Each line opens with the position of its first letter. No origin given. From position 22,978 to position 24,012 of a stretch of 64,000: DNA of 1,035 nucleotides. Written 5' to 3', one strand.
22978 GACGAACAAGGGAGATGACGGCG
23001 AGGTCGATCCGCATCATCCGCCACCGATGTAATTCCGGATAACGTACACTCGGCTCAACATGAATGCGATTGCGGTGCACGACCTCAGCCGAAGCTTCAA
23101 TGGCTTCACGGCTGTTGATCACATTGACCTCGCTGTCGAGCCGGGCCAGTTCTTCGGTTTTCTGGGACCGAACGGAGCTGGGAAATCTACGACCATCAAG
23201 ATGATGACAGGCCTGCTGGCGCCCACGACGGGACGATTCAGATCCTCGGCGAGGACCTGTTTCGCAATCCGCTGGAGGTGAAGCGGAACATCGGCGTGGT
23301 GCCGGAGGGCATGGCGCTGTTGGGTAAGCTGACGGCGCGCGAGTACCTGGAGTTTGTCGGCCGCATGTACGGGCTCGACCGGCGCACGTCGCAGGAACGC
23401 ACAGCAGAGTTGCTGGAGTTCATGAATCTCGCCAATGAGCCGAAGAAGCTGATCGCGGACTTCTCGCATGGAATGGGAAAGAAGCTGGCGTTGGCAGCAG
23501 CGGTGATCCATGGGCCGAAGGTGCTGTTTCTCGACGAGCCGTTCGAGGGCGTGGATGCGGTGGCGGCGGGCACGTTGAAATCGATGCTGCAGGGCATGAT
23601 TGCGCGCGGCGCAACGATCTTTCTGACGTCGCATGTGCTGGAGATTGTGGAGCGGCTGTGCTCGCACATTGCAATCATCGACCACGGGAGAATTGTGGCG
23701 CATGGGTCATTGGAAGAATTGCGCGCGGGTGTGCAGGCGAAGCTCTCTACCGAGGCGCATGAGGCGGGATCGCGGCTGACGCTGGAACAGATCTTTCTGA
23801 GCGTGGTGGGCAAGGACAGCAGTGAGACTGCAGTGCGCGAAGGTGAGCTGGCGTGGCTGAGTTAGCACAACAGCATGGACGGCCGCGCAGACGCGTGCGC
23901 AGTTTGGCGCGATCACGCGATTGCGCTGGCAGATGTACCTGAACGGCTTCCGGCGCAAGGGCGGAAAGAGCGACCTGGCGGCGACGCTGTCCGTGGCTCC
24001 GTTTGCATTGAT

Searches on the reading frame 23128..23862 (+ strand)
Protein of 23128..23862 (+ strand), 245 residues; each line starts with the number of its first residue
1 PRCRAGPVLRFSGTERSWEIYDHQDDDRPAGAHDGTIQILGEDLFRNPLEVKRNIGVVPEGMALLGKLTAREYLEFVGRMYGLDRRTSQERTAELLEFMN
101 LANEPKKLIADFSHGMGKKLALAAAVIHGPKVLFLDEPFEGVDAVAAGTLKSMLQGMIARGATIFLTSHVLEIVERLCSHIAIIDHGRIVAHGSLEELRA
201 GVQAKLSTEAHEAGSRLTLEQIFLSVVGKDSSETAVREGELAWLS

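Call 18: find_homologous_proteins(query=window:23128-23862:+, max_evalue=1e-20)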
Query window:23128-23862:+ (245 aa): 8000 proteins with E <= 1e-20 among 8000 candidates; the best 120 are listed.
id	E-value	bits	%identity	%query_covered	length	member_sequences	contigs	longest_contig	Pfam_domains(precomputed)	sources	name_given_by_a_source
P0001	2.4e-146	504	72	83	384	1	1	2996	PF00005.34,PF13304.13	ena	-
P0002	2.0e-128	445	100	86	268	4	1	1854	PF00005.34,PF13304.13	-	-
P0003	1.2e-126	439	97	86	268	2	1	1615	PF00005.34,PF13304.13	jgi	jgi:ABC-2 type transport system ATP-binding protein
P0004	6.1e-126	437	97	86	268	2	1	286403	PF00005.34,PF13304.13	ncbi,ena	-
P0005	5.5e-125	434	97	86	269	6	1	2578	PF00005.34,PF13304.13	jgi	jgi:ABC-2 type transport system ATP-binding protein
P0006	1.8e-124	432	97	86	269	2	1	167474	PF00005.34,PF13304.13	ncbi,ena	-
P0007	2.3e-124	432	97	86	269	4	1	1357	PF00005.34,PF13304.13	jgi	jgi:ABC-2 type transport system ATP-binding protein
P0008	4.4e-123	428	95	86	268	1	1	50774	PF00005.34,PF13304.13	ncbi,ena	-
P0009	4.8e-121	421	94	86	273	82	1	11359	PF00005.34,PF13304.13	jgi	jgi:ABC-2 type transport system ATP-binding protein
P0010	5.2e-121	421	95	86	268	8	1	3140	PF00005.34,PF13304.13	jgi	jgi:ABC-2 type transport system ATP-binding protein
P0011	1.7e-119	416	93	86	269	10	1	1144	PF00005.34,PF13304.13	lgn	-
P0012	1.4e-118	413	94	86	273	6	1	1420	PF00005.34,PF13304.13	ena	-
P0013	2.9e-118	412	92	86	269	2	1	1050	PF00005.34,PF13304.13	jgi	jgi:ABC-2 type transport system ATP-binding protein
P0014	1.0e-117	410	90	86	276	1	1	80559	PF00005.34,PF13304.13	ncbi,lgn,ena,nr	ncbi:MAG TPA: ABC transporter ATP-binding protein [Acidobacteriaceae bacterium]|nr:ABC transporter A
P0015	1.2e-117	410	93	86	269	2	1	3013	PF00005.34,PF13304.13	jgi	jgi:ABC-2 type transport system ATP-binding protein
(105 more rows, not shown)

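Call 19: find_encoding_contigs(protein=P0004, flank=10000, max_places=4)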
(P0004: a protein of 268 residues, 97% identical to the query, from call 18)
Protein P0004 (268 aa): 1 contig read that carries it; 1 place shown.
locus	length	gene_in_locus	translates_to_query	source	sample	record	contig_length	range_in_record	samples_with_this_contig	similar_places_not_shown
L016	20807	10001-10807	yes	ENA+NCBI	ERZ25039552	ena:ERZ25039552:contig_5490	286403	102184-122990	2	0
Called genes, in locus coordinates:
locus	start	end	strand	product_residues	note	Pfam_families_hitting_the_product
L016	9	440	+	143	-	-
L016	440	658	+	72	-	PF13560:HTH_31, PF12844:HTH_19, PF13443:HTH_26, PF01381:HTH_3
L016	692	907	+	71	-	-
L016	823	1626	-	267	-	PF00535:Glycos_transf_2, PF13641:Glyco_tranf_2_3 (weak)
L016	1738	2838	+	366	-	PF25145:NfeD1b_N (weak), PF01343:Peptidase_S49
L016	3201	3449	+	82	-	-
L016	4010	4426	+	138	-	-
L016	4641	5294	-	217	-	-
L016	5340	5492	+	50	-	-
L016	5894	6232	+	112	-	-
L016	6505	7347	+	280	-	-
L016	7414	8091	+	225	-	-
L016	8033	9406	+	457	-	-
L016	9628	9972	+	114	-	PF00216:Bac_DNA_binding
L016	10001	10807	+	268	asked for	PF00005:ABC_tran, PF13304:AAA_21 (faint)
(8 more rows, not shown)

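Call 20: find_encoding_contigs(protein=P0006, flank=10000, max_places=4)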
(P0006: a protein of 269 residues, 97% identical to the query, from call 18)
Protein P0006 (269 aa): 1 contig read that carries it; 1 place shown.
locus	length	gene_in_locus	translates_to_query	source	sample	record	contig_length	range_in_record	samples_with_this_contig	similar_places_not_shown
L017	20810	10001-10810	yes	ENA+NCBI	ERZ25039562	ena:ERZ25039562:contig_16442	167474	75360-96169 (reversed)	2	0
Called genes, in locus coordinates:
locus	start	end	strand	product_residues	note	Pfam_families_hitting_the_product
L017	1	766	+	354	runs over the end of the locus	PF25145:NfeD1b_N (weak), PF01343:Peptidase_S49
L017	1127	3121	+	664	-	-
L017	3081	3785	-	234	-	-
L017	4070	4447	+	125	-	-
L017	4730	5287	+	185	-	-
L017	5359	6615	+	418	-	-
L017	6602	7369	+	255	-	-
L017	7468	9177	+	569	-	-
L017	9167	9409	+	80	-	-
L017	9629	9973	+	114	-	PF00216:Bac_DNA_binding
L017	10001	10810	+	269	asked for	PF00005:ABC_tran, PF13304:AAA_21 (faint)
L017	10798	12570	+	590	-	-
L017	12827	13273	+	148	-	-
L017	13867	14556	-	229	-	-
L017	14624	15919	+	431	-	PF01487:DHquinase_I, PF08501:Shikimate_dh_N, PF01488:Shikimate_DH, PF03807:F420_oxidored (faint), PF18317:SDH_C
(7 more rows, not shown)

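Call 39: find_encoding_contigs(protein=P0002, flank=5000, max_places=6)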
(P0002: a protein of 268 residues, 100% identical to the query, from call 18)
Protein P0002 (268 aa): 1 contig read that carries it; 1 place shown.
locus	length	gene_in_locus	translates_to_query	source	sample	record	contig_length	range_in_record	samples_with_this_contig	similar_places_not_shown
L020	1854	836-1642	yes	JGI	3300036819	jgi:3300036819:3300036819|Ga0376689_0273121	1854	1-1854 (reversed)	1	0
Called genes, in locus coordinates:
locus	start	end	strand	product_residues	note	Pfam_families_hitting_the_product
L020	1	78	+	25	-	?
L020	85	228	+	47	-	-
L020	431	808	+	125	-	PF00216:Bac_DNA_binding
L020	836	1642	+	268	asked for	PF00005:ABC_tran, PF13304:AAA_21 (faint)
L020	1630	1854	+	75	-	?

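Call 40: find_encoding_contigs(protein=P0008, flank=10000, max_places=4)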
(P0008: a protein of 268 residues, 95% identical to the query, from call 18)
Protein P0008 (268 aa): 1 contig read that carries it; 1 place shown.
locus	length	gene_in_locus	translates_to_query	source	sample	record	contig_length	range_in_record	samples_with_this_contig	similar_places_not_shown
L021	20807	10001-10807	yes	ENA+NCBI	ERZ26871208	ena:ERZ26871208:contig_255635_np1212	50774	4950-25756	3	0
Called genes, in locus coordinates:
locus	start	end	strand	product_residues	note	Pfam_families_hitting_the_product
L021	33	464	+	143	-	-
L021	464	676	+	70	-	PF04545:Sigma70_r4 (faint), PF13560:HTH_31, PF12844:HTH_19, PF13443:HTH_26 (weak), PF01381:HTH_3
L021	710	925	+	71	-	-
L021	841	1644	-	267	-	PF00535:Glycos_transf_2, PF13641:Glyco_tranf_2_3 (weak)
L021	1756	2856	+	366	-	PF25145:NfeD1b_N (weak), PF01343:Peptidase_S49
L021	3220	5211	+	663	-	-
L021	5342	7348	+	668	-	-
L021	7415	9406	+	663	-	-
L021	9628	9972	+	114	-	PF00216:Bac_DNA_binding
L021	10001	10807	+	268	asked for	PF00005:ABC_tran, PF13304:AAA_21 (faint)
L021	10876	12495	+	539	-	-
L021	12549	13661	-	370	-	PF02578:Cu-oxidase_4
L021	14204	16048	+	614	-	PF01487:DHquinase_I, PF08501:Shikimate_dh_N, PF01488:Shikimate_DH, PF03807:F420_oxidored (faint), PF18317:SDH_C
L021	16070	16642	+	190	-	-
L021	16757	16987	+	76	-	-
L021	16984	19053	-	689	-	PF01432:Peptidase_M3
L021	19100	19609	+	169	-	PF07884:VKOR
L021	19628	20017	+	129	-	-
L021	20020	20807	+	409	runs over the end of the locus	-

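Call 66: search_protein_families(library=ncbifam, proteins=[L021:7415-9406:+, L021:9628-9972:+, L021:10001-10807:+, L021:10876-12495:+, L021:12549-13466:-], max_evalue=0.001)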
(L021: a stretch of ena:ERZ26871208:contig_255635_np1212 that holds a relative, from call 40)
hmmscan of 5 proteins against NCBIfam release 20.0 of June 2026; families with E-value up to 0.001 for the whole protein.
L021:7415-9406:+ (663 aa): 0 families

L021:9628-9972:+ (114 aa): 6 families
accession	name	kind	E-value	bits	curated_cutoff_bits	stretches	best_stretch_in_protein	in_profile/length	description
NF001222.0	PRK00199.1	equivalog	2.7e-30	104.4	115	1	1-91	1-92/95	integration host factor subunit beta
TIGR00988.1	hip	equivalog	1.5e-29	102.1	119.95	1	1-92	1-93/94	integration host factor subunit beta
NF001401.0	PRK00285.1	equivalog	8.5e-26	90.1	111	1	1-93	6-98/103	integration host factor subunit alpha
TIGR00987.1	himA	equivalog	5.4e-21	74.8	120.25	1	1-90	2-91/96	integration host factor subunit alpha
NF007945.0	PRK10664.1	equivalog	1.4e-19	70.4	157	1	1-90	1-90/90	nucleoid-associated protein HU-beta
NF008023.0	PRK10753.1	equivalog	1e-15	57.9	162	1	1-89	1-89/90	nucleoid-associated protein HU-alpha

L021:10001-10807:+ (268 aa): 183 families (the best 25 are shown)
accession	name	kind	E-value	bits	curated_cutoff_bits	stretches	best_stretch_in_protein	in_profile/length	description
TIGR01188.1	drrA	subfamily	1.4e-74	251.1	312.45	1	12-239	2-230/302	daunorubicin resistance ABC transporter, ATP-binding protein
TIGR03522.1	GldA_ABC_ATP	equivalog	1.3e-60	205.4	402.6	1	3-227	2-225/301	gliding motility-associated ABC transporter ATP-binding subunit GldA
NF033858.1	ABC2_perm_RbbA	equivalog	1.1e-54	185.7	1050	1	3-227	266-490/909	ribosome-associated ATPase/putative transporter RbbA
NF010060.0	PRK13537.1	equivalog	3.8e-52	177.1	521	1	3-221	15-233/314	nodulation factor ABC transporter ATP-binding protein NodI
NF010059.0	PRK13536.1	equivalog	2.4e-49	167.9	549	1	2-221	42-261/342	nodulation factor ABC transporter ATP-binding protein NodI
TIGR03740.1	galliderm_ABC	subfamily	1e-48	166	309.75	1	5-218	2-208/223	lantibiotic protection ABC transporter ATP-binding subunit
TIGR01288.1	nodI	equivalog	2.7e-46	158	424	1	3-219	4-220/303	nodulation factor ABC transporter ATP-binding protein NodI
TIGR03864.1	PQQ_ABC_ATP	hypoth_equivalog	9.4e-45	152.9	302.25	1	3-227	1-225/236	ABC transporter, ATP-binding subunit, PQQ-dependent alcohol dehydrogenase system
TIGR04406.1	LPS_export_lptB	equivalog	3.8e-39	134.4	240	1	4-223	2-224/239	LPS export ABC transporter ATP-binding protein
TIGR03265.1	PhnT2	equivalog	2.3e-36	125.7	457.7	1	3-221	4-222/353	putative 2-aminoethylphosphonate ABC transporter ATP-binding protein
TIGR00968.1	3a0106s01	subfamily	5.3e-36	124.3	342.75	1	4-221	1-218/237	sulfate ABC transporter ATP-binding protein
NF047930.1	ABC_ATP_B6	equivalog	1e-34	120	670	1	3-232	2-234/510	putative B6 ABC transporter ATP-binding protein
TIGR04521.1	ECF_ATPase_2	equivalog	2.5e-34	118.7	330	1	16-222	18-233/279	energy-coupling factor transporter ATPase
NF000106.1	40850658_otr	exception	5.2e-34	117.9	750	1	2-237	12-249/351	oxytetracycline efflux ABC transporter Otr(C) ATP-binding subunit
NF041861.1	YtfR_transport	equivalog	3.9e-33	114.6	850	1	5-222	3-225/492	galactofuranose ABC transporter, ATP-binding protein YtfR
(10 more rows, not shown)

L021:10876-12495:+ (539 aa): 0 families

L021:12549-13466:- (305 aa): 2 families
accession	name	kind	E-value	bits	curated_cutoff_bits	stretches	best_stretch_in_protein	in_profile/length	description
TIGR00726.1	TIGR00726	equivalog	1.2e-45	155.5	141.15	1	73-301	34-221/223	peptidoglycan editing factor PgeF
NF007998.1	PRK10723.1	equivalog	1.2e-27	97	369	1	14-204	7-177/243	purine nucleoside phosphorylase YfiH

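Call 67: search_protein_families(library=pfam, proteins=[L021:7415-9406:+, L021:10876-12495:+], max_evalue=0.01)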
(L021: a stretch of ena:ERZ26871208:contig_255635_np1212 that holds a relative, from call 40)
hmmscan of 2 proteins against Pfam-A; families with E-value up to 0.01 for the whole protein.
L021:7415-9406:+ (663 aa): 1 family
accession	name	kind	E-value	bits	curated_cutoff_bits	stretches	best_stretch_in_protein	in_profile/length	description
PF24684.1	Vgb_lyase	-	0.00075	18.8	50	1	313-417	53-154/290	Virginiamycin B lyase family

L021:10876-12495:+ (539 aa): 0 families

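Call 68: find_encoding_contigs(protein=L021:33-464:+, flank=10000, max_places=4)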
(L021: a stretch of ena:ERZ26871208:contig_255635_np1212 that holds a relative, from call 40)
Protein L021:33-464:+ (143 aa): 2 contigs read that carry it; 2 places shown.
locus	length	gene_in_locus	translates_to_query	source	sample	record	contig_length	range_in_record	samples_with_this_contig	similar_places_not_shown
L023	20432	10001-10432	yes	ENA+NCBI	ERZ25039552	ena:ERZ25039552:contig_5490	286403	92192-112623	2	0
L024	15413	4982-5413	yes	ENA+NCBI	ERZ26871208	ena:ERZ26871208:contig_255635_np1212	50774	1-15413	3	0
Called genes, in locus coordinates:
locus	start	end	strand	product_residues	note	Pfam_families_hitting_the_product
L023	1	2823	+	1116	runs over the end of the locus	PF13620:CarboxypepD_reg, PF13715:CarbopepD_reg_2 (weak), PF25183:OMP_b-brl_4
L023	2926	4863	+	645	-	PF02837:Glyco_hydro_2_N, PF22666:Glyco_hydro_2_N2 (weak), PF02836:Glyco_hydro_2_C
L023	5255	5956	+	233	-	PF04542:Sigma70_r2, PF08281:Sigma70_r4_2, PF04545:Sigma70_r4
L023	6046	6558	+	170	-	-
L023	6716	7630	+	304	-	-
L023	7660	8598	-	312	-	PF01619:Pro_dh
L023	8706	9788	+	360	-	PF03572:Peptidase_S41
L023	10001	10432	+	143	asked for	-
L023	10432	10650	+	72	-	PF13560:HTH_31, PF12844:HTH_19, PF13443:HTH_26, PF01381:HTH_3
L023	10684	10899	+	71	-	-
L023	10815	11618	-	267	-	PF00535:Glycos_transf_2, PF13641:Glyco_tranf_2_3 (weak)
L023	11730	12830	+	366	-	PF25145:NfeD1b_N (weak), PF01343:Peptidase_S49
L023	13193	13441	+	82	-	-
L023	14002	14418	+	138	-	-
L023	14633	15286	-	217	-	-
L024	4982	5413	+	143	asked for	-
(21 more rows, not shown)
